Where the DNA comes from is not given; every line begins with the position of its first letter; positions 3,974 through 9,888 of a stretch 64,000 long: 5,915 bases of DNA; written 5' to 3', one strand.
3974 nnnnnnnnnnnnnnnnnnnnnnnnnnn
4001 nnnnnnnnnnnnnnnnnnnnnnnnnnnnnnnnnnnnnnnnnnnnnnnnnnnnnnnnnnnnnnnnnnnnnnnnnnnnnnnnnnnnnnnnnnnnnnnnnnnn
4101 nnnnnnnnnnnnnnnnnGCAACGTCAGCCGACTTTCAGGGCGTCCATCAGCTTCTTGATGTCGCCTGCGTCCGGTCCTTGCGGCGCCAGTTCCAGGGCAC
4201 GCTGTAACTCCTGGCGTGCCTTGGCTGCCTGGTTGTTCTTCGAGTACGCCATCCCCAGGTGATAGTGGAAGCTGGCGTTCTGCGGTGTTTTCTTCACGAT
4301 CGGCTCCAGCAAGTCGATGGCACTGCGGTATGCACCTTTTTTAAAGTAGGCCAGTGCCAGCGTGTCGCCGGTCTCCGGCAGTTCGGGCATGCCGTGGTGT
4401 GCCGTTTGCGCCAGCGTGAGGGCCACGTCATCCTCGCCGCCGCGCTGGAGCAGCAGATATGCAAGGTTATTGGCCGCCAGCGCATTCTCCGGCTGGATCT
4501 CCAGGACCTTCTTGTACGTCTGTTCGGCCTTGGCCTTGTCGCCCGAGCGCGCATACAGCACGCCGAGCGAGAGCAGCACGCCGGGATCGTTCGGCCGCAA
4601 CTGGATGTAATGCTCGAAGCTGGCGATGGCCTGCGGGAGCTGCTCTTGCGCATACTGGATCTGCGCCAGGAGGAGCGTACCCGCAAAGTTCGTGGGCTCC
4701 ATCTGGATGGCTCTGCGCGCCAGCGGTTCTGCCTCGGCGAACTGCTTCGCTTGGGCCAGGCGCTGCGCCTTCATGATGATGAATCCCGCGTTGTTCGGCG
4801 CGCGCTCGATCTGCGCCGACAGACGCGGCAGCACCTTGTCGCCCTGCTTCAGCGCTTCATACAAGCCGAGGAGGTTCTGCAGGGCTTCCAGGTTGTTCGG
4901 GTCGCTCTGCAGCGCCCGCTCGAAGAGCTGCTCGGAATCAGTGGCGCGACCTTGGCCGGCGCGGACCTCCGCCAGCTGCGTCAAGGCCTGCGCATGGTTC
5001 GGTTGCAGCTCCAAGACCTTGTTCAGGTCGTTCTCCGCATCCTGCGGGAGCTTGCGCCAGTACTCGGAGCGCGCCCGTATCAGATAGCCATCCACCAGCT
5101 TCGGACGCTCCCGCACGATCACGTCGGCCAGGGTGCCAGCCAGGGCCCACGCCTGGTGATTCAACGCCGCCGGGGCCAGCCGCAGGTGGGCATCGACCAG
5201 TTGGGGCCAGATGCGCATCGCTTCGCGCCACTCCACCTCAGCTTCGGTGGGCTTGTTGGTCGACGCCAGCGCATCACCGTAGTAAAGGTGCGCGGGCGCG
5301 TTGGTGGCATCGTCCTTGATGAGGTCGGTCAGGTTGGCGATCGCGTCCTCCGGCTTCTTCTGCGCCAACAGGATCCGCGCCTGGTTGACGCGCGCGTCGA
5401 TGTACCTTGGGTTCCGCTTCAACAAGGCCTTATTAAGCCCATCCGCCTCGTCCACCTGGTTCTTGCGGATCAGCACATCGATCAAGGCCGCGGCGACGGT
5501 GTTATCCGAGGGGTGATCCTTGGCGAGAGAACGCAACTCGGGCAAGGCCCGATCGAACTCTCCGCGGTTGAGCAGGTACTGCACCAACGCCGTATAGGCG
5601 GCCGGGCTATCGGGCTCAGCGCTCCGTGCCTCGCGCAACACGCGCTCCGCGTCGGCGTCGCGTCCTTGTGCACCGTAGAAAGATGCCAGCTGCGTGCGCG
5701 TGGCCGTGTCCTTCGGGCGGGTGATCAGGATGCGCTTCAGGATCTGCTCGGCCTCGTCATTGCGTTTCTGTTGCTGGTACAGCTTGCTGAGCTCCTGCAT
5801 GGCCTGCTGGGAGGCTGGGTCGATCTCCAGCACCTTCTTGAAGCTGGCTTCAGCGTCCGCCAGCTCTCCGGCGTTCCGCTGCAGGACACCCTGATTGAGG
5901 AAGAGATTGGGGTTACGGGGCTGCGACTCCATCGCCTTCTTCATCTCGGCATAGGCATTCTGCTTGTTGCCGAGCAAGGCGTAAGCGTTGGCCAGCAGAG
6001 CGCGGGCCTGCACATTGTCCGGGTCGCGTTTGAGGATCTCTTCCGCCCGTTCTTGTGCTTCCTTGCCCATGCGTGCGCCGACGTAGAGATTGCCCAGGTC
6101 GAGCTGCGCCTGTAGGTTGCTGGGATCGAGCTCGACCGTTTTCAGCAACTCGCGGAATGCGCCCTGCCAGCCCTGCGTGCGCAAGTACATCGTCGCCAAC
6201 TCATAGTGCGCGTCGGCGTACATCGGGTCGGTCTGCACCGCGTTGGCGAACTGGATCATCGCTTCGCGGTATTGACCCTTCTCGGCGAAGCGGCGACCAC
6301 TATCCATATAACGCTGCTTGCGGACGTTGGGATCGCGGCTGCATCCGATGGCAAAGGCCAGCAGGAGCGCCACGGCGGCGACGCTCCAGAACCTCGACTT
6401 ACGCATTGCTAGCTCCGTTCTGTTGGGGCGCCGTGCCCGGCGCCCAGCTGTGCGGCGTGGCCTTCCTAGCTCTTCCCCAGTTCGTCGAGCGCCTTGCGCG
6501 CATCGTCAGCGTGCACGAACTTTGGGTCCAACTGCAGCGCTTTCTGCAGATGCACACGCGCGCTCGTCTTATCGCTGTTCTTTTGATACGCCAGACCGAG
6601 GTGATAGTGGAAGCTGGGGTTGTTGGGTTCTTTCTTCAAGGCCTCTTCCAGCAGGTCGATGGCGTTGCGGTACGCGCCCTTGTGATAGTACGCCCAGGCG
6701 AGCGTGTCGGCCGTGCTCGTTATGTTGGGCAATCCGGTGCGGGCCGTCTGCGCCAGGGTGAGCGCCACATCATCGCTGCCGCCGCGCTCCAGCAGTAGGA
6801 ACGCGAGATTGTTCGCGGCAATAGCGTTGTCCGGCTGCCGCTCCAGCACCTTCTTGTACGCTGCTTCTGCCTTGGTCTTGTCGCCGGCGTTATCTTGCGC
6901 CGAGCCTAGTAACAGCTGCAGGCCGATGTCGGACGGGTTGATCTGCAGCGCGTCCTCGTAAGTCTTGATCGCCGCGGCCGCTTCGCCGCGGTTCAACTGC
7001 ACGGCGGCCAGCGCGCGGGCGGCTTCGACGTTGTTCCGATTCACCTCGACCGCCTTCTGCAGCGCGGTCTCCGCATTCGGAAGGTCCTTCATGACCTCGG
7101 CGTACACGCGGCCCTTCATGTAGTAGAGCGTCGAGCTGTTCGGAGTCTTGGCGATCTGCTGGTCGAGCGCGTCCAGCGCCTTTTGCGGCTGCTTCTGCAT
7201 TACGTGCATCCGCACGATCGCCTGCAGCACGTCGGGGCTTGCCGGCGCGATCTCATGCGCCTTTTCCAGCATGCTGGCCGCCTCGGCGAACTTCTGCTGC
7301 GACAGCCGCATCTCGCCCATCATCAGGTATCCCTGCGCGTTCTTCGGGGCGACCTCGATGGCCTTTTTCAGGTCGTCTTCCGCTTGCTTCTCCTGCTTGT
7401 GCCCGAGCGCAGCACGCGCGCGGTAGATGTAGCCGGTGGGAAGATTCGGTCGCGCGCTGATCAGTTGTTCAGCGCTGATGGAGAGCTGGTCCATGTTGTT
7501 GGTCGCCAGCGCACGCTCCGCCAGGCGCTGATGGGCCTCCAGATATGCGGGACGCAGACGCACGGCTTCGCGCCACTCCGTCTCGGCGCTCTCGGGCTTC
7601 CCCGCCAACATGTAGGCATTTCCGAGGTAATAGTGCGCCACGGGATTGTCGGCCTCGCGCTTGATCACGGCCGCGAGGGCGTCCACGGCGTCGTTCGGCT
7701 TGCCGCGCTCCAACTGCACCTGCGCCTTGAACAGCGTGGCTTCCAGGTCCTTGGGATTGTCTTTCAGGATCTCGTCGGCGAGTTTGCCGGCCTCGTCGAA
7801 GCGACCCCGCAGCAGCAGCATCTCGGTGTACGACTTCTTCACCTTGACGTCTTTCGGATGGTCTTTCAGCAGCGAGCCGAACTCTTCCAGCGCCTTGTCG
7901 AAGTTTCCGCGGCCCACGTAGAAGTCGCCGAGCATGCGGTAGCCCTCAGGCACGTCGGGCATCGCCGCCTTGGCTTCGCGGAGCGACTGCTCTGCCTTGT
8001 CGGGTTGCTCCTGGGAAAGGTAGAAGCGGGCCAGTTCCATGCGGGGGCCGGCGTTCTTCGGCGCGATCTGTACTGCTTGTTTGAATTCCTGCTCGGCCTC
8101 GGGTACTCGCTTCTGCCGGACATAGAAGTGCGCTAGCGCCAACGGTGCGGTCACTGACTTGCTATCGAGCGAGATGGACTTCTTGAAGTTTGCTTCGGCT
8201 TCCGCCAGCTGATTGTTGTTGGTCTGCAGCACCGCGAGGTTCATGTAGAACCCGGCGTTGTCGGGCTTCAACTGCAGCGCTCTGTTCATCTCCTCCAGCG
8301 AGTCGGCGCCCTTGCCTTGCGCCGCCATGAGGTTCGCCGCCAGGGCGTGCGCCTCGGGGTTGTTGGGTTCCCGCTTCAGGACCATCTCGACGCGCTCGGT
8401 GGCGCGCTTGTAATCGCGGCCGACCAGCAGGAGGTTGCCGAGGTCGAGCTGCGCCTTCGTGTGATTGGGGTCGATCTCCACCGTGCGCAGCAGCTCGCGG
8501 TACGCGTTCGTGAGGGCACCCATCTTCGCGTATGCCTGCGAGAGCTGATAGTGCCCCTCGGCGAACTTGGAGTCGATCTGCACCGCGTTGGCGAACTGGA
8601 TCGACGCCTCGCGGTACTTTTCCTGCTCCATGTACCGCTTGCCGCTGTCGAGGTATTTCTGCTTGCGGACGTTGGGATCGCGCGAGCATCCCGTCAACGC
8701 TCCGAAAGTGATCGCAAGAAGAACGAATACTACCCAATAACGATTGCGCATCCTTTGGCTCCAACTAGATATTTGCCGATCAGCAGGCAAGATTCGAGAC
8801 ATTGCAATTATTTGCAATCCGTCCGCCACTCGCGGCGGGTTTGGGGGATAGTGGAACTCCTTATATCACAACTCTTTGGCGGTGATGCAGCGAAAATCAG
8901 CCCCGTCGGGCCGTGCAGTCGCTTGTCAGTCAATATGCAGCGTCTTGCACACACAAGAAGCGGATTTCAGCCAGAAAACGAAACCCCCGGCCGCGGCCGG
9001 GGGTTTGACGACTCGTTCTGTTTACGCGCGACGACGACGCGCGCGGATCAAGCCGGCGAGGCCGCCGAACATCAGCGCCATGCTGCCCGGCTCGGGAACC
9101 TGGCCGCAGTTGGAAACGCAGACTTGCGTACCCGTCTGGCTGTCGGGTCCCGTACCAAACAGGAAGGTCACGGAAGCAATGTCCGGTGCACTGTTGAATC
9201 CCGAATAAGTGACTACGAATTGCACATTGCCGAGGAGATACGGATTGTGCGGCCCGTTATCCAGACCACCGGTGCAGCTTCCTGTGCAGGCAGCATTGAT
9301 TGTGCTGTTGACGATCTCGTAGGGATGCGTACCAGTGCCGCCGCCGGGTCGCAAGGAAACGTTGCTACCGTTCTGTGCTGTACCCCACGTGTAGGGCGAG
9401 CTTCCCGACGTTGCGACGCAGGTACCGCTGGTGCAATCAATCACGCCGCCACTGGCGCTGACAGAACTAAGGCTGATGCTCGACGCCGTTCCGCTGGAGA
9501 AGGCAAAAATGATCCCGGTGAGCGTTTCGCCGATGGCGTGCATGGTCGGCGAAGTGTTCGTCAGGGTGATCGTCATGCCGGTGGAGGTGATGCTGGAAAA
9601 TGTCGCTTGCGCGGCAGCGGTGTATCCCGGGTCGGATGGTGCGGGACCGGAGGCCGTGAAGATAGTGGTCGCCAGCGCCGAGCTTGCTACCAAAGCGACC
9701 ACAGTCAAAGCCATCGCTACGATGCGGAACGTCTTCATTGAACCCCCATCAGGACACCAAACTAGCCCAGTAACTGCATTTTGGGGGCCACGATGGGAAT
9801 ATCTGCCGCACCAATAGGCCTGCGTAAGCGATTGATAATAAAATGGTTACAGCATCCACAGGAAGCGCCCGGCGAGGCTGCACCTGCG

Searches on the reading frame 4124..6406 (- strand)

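Call 38: search_protein_families(library=pfam, proteins=[window:4124-6406:-], max_evalue=0.0001)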
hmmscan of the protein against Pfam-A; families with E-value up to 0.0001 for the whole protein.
window:4124-6406:- (760 aa): 26 families (the best 25 are shown)
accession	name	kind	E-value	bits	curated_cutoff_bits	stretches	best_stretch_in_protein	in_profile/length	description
PF14559.12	TPR_19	-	6.8e-66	219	25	9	179-234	4-59/68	Tetratricopeptide repeat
PF13432.12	TPR_16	-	5.2e-58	193.4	32.7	5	683-745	3-65/65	Tetratricopeptide repeat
PF13431.12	TPR_17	-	3.2e-56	183.4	24.4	0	631-657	2-28/34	Tetratricopeptide repeat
PF13428.12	TPR_14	-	3.9e-50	163.5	23.5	2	237-276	4-43/44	Tetratricopeptide repeat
PF07719.23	TPR_2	-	1.6e-47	156.1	27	1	712-743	2-33/34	Tetratricopeptide repeat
PF13414.12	TPR_11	-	2.5e-37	126.7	26.8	1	37-76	1-40/42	TPR repeat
PF13181.12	TPR_8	-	5e-33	110.9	25.7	0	610-641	3-34/34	Tetratricopeptide repeat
PF00515.34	TPR_1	-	4.9e-31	105.7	27.8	1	611-641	4-34/34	Tetratricopeptide repeat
PF12895.13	ANAPC3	-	5e-24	84.8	27.2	0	662-736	8-81/82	Anaphase-promoting complex, cyclosome, subunit 3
PF23914.1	TPR_CcmH_CycH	-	5.8e-21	75.4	42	1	564-656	40-135/158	Cytochrome c-type biogenesis protein H TPR domain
PF13174.12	TPR_6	-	5.3e-20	71.1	26.3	0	611-640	3-32/33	Tetratricopeptide repeat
PF13424.12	TPR_12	-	9.2e-20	71.1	30.1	1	577-639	5-76/77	Tetratricopeptide repeat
PF13371.12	TPR_9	-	3e-18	66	35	0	686-754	4-72/73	Tetratricopeptide repeat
PF13374.12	TPR_10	-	2.6e-15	56.3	27.5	0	202-230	4-32/42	Tetratricopeptide repeat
PF25064.1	ARM_TT21_5th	-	2e-14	54.3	27.8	0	456-504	19-67/117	TT21 fifth ARM repeats domain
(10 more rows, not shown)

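Call 100: search_protein_families(library=ncbifam, proteins=[window:4124-6406:-], max_evalue=1e-10)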
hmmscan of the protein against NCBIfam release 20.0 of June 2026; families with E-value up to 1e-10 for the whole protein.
window:4124-6406:- (760 aa): 25 families
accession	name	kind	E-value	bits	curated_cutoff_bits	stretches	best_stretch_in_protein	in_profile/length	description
TIGR02917.1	PEP_TPR_lipo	equivalog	6.2e-104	348.7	312.2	5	537-738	700-898/899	XrtA/PEP-CTERM system TPR-repeat protein PrsT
NF040959.1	MamA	equivalog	1.3e-62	210.9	200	3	25-196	32-203/204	magnetosome protein MamA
TIGR02521.1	type_IV_pilW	equivalog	3.7e-48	164.1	154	0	455-611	48-206/234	type IV pilus biogenesis/stability protein PilW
NF033758.1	gliding_GltE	equivalog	8.8e-36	123.8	225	1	156-408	76-328/411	adventurous gliding motility TPR repeat lipoprotein GltE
NF033762.1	social_mot_Tgl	equivalog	4.8e-32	111.3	225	0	587-747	44-206/252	social motility TPR repeat lipoprotein Tgl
NF033920.0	C39_PA2778_fam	equivalog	1.3e-29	103.4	150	0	605-670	187-251/255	PA2778 family cysteine peptidase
NF052415.1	T3SS_chap_SctY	equivalog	3.4e-29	101.5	70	0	648-739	12-105/106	type III secretion apparatus assembly chaperone SctY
NF008757.0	PRK11788.1-5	equivalog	5e-29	101.6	363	1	178-380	119-326/388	lipopolysaccharide assembly protein LapB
TIGR03939.1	PGA_TPR_OMP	equivalog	6.8e-28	97.3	366.65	0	202-305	397-500/800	poly-beta-1,6 N-acetyl-D-glucosamine export porin PgaA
TIGR02552.1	LcrH_SycD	equivalog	7.2e-26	90.5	104.8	0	547-642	25-120/136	SycD/LcrH family type III secretion system chaperone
TIGR02795.1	tol_pal_ybgF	equivalog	1.6e-25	90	90.1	0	577-644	42-112/119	tol-pal system protein YbgF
TIGR00540.1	TPR_hemY_coli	hypoth_equivalog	6.1e-24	84.5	142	0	441-660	155-377/385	heme biosynthesis-associated TPR protein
NF052400.1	M48_BAM_BepA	equivalog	5e-21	75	570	0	459-590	292-425/483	beta-barrel assembly-enhancing protease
NF047371.1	FlcA_CTERM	equivalog_domain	1.1e-20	73.7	300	0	580-637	479-536/646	periplasmic flagellar collar protein FlcA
TIGR00990.1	3a0801s09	subfamily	3.5e-20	72.2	757.25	0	380-603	341-571/615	mitochondrial import receptor subunit TOM70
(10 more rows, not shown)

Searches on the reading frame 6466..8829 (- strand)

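Call 38: search_protein_families(library=pfam, proteins=[window:6466-8829:-], max_evalue=0.0001)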
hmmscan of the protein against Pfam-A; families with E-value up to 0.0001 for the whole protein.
window:6466-8829:- (787 aa): 30 families (the best 25 are shown)
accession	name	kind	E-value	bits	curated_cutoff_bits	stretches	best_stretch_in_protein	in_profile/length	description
PF14559.12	TPR_19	-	1.1e-69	231.2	25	8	238-299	3-64/68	Tetratricopeptide repeat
PF07719.23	TPR_2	-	2e-63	205.7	27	1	398-428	3-33/34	Tetratricopeptide repeat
PF13432.12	TPR_16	-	9.3e-58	192.6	32.7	6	369-427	4-62/65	Tetratricopeptide repeat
PF13428.12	TPR_14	-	3.4e-56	182.2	23.5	0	396-438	1-43/44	Tetratricopeptide repeat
PF13431.12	TPR_17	-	7.3e-55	179.1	24.4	0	657-686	1-30/34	Tetratricopeptide repeat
PF13414.12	TPR_11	-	4.6e-51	170.7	26.8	2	713-751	3-41/42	TPR repeat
PF00515.34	TPR_1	-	6.2e-46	152.9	27.8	1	740-771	3-34/34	Tetratricopeptide repeat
PF13181.12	TPR_8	-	9.4e-39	128.7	25.7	0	639-668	5-34/34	Tetratricopeptide repeat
PF23914.1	TPR_CcmH_CycH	-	1.3e-33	116.6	42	4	151-259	43-154/158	Cytochrome c-type biogenesis protein H TPR domain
PF12895.13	ANAPC3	-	1.7e-27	95.9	27.2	0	342-417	3-77/82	Anaphase-promoting complex, cyclosome, subunit 3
PF13424.12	TPR_12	-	6.2e-25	87.6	30.1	0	230-289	7-74/77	Tetratricopeptide repeat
PF13371.12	TPR_9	-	6.7e-22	77.7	35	0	612-672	6-66/73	Tetratricopeptide repeat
PF13174.12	TPR_6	-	1.5e-21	76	26.3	0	638-667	3-32/33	Tetratricopeptide repeat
PF13176.12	TPR_7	-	9.3e-17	60.1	27.9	0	710-738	5-35/36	Tetratricopeptide repeat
PF25062.1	ARM_TT21_N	-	8.5e-15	55.5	40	1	390-575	21-211/222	Tetratricopeptide repeat protein 21 N-terminal ARM repeat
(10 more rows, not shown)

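Call 100: search_protein_families(library=ncbifam, proteins=[window:6466-8829:-], max_evalue=1e-10)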
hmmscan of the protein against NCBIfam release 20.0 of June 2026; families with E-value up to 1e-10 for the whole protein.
window:6466-8829:- (787 aa): 27 families (the best 25 are shown)
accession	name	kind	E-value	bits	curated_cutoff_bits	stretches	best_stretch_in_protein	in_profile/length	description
TIGR02917.1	PEP_TPR_lipo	equivalog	1.9e-115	386.7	312.2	4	308-641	207-539/899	XrtA/PEP-CTERM system TPR-repeat protein PrsT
NF040959.1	MamA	equivalog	2.9e-74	248.9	200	4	51-222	32-203/204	magnetosome protein MamA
TIGR02521.1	type_IV_pilW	equivalog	3.7e-55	187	154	0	709-770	36-97/234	type IV pilus biogenesis/stability protein PilW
NF033920.0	C39_PA2778_fam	equivalog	8.5e-37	126.9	150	0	606-696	160-250/255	PA2778 family cysteine peptidase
NF033758.1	gliding_GltE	equivalog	1.4e-35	123.1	225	1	582-774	67-258/411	adventurous gliding motility TPR repeat lipoprotein GltE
NF033762.1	social_mot_Tgl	equivalog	3.7e-35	121.5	225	0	374-547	43-216/252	social motility TPR repeat lipoprotein Tgl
NF052415.1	T3SS_chap_SctY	equivalog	4.6e-35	120.3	70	0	503-594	11-104/106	type III secretion apparatus assembly chaperone SctY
TIGR00990.1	3a0801s09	subfamily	1.3e-31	110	757.25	0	172-318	345-491/615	mitochondrial import receptor subunit TOM70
TIGR02552.1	LcrH_SycD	equivalog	1.4e-30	105.8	104.8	0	340-443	30-132/136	SycD/LcrH family type III secretion system chaperone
NF008757.0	PRK11788.1-5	equivalog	4.8e-28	98.4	363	0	185-330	173-318/388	lipopolysaccharide assembly protein LapB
TIGR03939.1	PGA_TPR_OMP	equivalog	1.9e-27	95.9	366.65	0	233-331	402-500/800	poly-beta-1,6 N-acetyl-D-glucosamine export porin PgaA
NF047371.1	FlcA_CTERM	equivalog_domain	4.2e-26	91.6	300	0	237-377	133-240/646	periplasmic flagellar collar protein FlcA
TIGR02795.1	tol_pal_ybgF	equivalog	2.5e-25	89.4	90.1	0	56-163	2-115/119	tol-pal system protein YbgF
TIGR00540.1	TPR_hemY_coli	hypoth_equivalog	3.6e-25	88.5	142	0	467-681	120-338/385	heme biosynthesis-associated TPR protein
NF008756.0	PRK11788.1-4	equivalog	1.5e-22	80.2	474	0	339-566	46-283/389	lipopolysaccharide assembly protein LapB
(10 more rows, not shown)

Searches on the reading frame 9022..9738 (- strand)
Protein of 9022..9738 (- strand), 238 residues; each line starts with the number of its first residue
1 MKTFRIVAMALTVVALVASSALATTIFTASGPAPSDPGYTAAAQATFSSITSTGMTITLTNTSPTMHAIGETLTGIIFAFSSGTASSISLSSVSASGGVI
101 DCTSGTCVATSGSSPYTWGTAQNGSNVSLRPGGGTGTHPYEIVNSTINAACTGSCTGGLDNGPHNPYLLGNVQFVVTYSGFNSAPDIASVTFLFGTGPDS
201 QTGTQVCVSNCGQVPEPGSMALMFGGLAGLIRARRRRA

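Call 100: search_protein_families(library=ncbifam, proteins=[window:9022-9738:-], max_evalue=1e-10)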
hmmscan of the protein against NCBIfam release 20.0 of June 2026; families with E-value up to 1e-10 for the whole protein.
window:9022-9738:- (238 aa): 1 family
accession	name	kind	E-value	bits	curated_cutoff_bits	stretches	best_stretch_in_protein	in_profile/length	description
NF045504.1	Xrt_dep_XDD4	subfamily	3e-12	46.8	40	0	14-199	2-201/202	XDD4 family exosortase-dependent surface protein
